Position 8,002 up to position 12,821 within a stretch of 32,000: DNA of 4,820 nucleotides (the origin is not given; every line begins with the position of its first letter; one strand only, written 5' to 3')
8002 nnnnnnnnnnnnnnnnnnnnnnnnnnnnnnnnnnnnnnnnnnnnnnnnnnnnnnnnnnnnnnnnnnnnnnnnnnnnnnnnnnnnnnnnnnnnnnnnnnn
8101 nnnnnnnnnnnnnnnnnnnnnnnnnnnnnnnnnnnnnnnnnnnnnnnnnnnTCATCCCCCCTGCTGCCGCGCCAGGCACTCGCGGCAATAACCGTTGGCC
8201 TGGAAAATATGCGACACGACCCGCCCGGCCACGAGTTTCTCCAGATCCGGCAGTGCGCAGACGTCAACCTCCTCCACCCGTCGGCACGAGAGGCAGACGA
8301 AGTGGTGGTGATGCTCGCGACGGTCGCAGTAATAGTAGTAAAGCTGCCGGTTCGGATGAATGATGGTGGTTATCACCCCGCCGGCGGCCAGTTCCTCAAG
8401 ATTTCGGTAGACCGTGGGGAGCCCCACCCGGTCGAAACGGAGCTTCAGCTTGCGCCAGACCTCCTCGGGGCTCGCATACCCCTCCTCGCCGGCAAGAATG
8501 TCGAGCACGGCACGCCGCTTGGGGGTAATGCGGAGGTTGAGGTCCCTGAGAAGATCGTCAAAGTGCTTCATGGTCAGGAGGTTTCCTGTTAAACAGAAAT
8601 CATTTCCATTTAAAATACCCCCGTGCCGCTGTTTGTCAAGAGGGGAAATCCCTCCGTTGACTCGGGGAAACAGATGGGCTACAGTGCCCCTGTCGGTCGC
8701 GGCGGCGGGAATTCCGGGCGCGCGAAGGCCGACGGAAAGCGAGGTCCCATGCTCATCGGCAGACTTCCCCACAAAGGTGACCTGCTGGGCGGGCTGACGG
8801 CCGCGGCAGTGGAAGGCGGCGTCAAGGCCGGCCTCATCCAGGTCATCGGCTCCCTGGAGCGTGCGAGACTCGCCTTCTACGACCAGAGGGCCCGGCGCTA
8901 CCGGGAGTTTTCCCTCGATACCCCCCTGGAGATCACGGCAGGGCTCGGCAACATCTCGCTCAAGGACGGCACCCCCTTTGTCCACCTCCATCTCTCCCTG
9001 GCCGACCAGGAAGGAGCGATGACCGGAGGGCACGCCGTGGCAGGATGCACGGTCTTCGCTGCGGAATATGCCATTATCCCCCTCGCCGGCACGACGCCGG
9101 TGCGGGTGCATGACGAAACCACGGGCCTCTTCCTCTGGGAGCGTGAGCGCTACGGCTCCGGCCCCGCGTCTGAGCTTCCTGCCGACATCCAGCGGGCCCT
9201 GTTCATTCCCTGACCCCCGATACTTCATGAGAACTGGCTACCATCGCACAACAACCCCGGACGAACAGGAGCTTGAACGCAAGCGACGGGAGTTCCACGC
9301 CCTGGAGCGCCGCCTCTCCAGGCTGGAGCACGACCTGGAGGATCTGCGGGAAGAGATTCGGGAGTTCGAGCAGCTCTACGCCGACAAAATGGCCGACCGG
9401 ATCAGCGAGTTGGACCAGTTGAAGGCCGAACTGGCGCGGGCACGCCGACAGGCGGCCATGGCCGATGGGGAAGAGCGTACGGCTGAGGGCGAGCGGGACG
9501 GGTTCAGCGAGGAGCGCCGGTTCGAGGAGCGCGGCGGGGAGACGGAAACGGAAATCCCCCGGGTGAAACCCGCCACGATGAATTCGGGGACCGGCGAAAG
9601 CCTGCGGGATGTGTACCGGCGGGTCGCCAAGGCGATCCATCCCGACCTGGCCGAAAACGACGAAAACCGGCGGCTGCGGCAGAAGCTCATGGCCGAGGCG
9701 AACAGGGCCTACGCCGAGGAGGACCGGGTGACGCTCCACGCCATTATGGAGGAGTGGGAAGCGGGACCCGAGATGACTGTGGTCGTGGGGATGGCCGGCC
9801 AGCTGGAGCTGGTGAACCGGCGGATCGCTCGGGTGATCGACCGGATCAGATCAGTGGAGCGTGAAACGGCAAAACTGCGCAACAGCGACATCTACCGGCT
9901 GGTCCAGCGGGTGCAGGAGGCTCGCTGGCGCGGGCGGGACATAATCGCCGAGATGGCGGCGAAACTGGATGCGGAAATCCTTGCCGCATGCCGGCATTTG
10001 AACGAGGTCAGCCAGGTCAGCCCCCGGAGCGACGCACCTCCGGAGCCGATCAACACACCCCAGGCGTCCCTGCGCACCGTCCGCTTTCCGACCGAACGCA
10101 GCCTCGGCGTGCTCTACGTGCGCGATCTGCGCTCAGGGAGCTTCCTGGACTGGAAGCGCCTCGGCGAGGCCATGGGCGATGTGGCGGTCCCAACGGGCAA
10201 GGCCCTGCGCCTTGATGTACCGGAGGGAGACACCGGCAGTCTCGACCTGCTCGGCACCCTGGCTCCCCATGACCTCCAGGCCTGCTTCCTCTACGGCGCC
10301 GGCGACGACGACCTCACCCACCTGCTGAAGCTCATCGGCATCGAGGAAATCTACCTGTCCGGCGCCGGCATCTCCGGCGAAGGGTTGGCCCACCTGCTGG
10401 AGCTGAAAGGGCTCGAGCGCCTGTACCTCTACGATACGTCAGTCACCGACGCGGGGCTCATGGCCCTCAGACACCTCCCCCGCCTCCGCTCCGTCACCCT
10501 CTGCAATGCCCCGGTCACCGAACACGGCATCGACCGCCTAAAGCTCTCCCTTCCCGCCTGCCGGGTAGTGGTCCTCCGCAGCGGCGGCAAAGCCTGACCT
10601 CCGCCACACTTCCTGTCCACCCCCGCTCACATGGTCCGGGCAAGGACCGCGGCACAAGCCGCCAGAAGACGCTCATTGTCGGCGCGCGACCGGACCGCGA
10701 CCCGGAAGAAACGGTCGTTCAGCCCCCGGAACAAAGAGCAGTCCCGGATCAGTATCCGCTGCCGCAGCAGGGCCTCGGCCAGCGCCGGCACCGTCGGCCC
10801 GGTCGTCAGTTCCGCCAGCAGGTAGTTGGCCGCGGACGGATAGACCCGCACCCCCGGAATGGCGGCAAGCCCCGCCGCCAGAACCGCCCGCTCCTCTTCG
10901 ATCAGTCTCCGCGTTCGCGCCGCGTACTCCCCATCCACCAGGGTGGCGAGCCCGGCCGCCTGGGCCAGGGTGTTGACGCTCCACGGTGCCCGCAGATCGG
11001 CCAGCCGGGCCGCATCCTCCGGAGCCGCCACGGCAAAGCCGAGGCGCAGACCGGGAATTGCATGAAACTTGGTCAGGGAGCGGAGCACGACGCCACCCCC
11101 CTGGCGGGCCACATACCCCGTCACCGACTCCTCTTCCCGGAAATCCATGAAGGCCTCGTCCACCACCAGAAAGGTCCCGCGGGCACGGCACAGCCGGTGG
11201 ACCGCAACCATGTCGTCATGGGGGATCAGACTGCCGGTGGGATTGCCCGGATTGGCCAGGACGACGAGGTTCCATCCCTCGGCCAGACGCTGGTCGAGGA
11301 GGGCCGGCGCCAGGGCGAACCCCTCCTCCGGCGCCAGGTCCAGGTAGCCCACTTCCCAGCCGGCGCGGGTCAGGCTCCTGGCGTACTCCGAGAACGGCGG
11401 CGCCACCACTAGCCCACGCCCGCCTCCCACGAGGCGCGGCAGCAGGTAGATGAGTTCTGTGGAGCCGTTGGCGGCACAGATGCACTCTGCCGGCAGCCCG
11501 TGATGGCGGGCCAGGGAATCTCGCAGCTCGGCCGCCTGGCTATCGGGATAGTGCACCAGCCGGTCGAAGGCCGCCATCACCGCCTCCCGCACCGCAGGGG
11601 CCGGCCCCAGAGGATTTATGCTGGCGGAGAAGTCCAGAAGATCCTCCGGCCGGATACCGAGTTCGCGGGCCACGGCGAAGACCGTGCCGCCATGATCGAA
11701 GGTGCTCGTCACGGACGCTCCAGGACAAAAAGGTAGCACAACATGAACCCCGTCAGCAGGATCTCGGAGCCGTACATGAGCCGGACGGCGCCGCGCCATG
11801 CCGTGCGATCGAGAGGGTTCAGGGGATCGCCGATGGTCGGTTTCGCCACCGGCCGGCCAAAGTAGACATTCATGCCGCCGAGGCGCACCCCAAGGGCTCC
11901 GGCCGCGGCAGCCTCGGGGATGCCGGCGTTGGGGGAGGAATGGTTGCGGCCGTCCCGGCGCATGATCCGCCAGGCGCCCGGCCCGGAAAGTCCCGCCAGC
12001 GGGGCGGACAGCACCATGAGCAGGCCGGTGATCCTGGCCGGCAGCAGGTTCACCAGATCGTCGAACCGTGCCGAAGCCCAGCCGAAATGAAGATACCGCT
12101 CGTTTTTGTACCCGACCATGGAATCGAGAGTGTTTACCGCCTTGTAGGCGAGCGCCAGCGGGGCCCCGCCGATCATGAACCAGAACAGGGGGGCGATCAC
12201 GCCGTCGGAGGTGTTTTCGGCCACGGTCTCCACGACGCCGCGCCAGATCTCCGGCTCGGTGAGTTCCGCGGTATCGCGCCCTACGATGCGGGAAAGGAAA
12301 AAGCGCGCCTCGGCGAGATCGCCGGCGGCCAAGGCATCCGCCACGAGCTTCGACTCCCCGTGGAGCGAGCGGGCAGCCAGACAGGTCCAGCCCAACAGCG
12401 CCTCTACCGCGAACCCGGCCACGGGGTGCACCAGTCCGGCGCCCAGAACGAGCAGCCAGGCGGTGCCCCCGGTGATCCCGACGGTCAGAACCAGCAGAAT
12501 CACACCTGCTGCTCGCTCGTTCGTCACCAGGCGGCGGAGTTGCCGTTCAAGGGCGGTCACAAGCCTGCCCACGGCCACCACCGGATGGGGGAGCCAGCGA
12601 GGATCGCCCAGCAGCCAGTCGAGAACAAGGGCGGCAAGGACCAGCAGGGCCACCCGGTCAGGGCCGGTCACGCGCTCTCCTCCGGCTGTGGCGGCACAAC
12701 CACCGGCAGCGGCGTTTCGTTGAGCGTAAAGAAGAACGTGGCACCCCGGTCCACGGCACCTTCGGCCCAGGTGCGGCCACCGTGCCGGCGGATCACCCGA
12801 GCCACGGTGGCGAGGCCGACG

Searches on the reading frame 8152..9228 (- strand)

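Call 3: search_protein_families(library=pfam, proteins=[window:8152-9228:-])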
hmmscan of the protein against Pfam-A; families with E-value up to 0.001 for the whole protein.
window:8152-9228:- (358 aa): 1 family
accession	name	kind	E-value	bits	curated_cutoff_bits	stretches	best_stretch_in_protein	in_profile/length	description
PF01475.25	FUR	-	1.8e-21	77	23.1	1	231-334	3-106/121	Ferric uptake regulator family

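Call 4: search_protein_families(library=ncbifam, proteins=[window:8152-9228:-])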
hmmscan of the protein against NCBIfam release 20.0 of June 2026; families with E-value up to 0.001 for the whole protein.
window:8152-9228:- (358 aa): 8 families
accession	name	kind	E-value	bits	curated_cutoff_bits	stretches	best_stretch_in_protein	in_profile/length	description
NF051892.1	TransRegFurBacil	equivalog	8e-17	61.7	220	1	222-355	7-147/149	ferric iron uptake transcriptional regulator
NF052545.1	TransRegPerRClab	equivalog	7.4e-15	55.2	180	1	220-352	1-135/138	transcriptional regulator PerR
NF051891.1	TransRegFurHelico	equivalog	1.7e-10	41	200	1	227-352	18-146/148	ferric iron uptake transcriptional regulator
NF006999.0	PRK09462.1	equivalog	2e-10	40.4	146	1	224-322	5-103/148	ferric iron uptake transcriptional regulator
NF047406.1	TransRegPerRTherm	equivalog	5.4e-10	39.6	200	1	233-334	5-103/130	manganese-dependent transcriptional regulator PerR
NF008646.0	PRK11639.1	equivalog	1.5e-08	34.6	167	1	223-352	13-147/171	zinc uptake transcriptional repressor Zur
NF045678.1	TransRegIrrA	equivalog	8.6e-07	28.9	150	1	221-323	7-108/138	iron response transcriptional regulator IrrA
NF045677.1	FeRespRegIrr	equivalog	1.1e-05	25.5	170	1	225-311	2-88/127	Fur family transcriptional regulator Irr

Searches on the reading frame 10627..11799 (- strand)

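Call 73: search_protein_families(library=pfam, proteins=[window:10627-11799:-], max_evalue=0.00001)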
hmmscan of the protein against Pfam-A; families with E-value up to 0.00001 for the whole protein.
window:10627-11799:- (390 aa): 1 family
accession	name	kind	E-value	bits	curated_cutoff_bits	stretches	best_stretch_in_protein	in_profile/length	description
PF00155.27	Aminotran_1_2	-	6.5e-45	154.3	19.7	1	53-381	2-360/361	Aminotransferase class I and II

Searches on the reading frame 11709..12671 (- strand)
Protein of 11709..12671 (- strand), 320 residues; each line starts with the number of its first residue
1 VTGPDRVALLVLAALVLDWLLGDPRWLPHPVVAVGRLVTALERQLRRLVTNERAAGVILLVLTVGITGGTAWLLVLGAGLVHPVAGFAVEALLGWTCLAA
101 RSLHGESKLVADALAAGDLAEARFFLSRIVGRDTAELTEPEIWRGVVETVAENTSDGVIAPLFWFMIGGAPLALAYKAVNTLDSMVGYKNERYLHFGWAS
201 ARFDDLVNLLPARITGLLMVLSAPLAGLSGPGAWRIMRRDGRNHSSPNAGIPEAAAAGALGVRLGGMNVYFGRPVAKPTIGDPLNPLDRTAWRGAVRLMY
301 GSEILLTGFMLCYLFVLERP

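Call 73: search_protein_families(library=pfam, proteins=[window:11709-12671:-], max_evalue=0.00001)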
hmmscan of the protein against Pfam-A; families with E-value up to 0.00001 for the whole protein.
window:11709-12671:- (320 aa): 1 family
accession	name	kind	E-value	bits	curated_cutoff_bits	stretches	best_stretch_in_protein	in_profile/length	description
PF03186.18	CobD_Cbib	-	1.4e-112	376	34.4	1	12-299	2-282/282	CobD/Cbib protein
